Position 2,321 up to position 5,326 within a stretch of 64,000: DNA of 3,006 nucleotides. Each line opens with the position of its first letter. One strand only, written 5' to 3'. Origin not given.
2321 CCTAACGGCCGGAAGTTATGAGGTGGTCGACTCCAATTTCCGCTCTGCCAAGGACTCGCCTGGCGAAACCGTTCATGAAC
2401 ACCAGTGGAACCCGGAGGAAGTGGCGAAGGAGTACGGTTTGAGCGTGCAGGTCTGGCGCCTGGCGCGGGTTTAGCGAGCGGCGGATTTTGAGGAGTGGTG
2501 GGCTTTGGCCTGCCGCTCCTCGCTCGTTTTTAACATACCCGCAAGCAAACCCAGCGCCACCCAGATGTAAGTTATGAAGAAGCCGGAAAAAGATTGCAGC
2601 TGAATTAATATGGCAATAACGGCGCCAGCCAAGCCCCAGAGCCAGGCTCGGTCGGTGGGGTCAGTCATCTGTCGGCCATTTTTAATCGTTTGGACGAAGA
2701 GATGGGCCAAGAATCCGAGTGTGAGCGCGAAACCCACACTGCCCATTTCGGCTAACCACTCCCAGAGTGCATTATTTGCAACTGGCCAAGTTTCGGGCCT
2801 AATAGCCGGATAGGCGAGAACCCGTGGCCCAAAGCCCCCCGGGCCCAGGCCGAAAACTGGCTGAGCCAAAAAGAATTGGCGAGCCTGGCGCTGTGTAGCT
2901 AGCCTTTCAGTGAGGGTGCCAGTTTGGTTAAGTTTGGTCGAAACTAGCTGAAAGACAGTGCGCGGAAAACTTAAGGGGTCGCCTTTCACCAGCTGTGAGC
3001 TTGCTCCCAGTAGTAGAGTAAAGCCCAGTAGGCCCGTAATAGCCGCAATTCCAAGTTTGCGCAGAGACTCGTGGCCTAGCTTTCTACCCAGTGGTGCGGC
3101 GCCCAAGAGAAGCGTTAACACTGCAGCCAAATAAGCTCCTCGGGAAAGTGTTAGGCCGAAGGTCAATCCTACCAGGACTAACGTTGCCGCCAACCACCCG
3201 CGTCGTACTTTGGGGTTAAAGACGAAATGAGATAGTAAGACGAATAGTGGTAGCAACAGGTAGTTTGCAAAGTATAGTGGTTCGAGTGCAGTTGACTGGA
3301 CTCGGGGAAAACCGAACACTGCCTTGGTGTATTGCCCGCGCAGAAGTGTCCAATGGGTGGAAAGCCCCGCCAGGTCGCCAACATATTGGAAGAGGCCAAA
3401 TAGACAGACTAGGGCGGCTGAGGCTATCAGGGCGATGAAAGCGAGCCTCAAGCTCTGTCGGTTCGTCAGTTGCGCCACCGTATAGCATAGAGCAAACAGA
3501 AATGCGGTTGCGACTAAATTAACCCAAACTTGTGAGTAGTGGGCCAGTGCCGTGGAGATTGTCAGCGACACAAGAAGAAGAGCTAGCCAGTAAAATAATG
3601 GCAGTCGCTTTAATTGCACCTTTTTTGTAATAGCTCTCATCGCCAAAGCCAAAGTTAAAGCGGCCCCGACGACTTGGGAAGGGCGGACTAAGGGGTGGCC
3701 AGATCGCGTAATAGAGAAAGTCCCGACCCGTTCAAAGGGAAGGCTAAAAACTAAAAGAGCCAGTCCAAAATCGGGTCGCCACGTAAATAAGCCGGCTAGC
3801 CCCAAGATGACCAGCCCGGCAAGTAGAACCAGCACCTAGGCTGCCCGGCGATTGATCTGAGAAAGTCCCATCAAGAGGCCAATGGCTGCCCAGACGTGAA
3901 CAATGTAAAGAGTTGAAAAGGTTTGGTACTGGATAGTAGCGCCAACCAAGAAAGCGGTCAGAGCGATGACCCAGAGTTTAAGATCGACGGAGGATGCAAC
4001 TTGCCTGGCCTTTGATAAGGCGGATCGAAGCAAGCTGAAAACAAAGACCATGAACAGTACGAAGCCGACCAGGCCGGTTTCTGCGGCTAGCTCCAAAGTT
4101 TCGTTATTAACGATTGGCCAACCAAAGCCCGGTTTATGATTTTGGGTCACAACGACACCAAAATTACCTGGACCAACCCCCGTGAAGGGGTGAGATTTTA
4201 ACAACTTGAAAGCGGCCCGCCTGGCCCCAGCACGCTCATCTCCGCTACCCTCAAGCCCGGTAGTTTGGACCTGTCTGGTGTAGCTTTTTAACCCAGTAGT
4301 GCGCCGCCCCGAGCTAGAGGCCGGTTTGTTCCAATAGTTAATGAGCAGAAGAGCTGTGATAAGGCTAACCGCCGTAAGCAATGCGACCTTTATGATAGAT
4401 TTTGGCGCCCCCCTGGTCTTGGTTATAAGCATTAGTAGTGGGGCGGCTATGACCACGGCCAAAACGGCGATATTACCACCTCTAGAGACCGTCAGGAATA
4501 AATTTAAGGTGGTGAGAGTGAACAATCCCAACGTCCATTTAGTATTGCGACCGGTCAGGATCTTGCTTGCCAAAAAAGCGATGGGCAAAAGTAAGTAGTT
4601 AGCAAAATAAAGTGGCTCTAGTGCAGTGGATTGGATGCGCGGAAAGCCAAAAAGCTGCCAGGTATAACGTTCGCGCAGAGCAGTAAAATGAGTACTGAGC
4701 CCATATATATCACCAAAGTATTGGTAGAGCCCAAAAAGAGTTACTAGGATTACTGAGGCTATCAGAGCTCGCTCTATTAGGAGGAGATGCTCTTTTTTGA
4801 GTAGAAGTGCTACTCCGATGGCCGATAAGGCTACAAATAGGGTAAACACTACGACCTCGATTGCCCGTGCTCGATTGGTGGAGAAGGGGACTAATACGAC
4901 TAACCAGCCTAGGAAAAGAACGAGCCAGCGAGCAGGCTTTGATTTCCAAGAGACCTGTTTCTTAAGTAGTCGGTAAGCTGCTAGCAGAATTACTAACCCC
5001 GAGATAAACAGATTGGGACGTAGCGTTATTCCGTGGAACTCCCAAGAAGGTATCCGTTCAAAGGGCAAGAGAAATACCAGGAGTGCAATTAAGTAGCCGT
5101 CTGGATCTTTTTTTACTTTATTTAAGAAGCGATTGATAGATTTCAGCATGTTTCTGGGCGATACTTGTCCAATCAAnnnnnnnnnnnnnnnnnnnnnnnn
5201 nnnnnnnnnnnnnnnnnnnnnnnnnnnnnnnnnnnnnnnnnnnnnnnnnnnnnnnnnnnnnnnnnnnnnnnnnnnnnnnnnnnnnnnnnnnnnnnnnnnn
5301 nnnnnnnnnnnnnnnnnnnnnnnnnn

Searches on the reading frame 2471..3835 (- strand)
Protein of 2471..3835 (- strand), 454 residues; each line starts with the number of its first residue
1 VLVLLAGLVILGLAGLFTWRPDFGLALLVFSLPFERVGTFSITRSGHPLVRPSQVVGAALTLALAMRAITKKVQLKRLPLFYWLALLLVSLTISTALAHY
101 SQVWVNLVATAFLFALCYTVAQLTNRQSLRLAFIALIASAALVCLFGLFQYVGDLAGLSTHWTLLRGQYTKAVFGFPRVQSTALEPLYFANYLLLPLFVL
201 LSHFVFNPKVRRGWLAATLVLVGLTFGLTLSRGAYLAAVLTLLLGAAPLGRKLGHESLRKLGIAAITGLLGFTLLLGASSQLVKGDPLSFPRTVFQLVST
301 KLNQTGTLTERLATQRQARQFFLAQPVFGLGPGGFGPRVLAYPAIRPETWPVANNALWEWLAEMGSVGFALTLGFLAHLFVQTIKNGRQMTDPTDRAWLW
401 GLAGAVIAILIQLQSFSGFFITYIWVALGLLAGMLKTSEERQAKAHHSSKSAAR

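Call 69: search_protein_families(library=pfam, proteins=[window:2471-3835:-], max_evalue=0.001)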
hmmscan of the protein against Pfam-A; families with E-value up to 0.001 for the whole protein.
window:2471-3835:- (454 aa): 1 family
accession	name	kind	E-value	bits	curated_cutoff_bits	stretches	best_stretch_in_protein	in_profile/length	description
PF04932.20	Wzy_C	-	3.1e-10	40.5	31.7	1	218-372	2-148/149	O-Antigen ligase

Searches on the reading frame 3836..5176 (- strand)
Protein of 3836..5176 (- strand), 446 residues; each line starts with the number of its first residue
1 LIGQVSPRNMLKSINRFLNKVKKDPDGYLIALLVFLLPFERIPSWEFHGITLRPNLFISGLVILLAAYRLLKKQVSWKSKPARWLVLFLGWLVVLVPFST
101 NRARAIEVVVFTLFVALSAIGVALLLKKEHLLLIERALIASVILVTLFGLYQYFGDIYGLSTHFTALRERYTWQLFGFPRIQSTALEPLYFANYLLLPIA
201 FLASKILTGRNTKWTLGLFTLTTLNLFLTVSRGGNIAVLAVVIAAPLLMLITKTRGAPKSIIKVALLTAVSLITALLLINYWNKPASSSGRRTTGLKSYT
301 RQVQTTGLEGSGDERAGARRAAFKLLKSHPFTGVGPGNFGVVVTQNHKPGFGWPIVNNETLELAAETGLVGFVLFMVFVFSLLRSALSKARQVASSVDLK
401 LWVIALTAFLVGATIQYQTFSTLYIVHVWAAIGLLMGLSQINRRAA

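Call 69: search_protein_families(library=pfam, proteins=[window:3836-5176:-], max_evalue=0.001)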
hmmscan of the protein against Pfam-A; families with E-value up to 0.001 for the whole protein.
window:3836-5176:- (446 aa): 1 family
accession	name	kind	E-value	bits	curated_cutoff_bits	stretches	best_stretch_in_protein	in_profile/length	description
PF04932.20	Wzy_C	-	1.8e-15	57.5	31.7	1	219-376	3-149/149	O-Antigen ligase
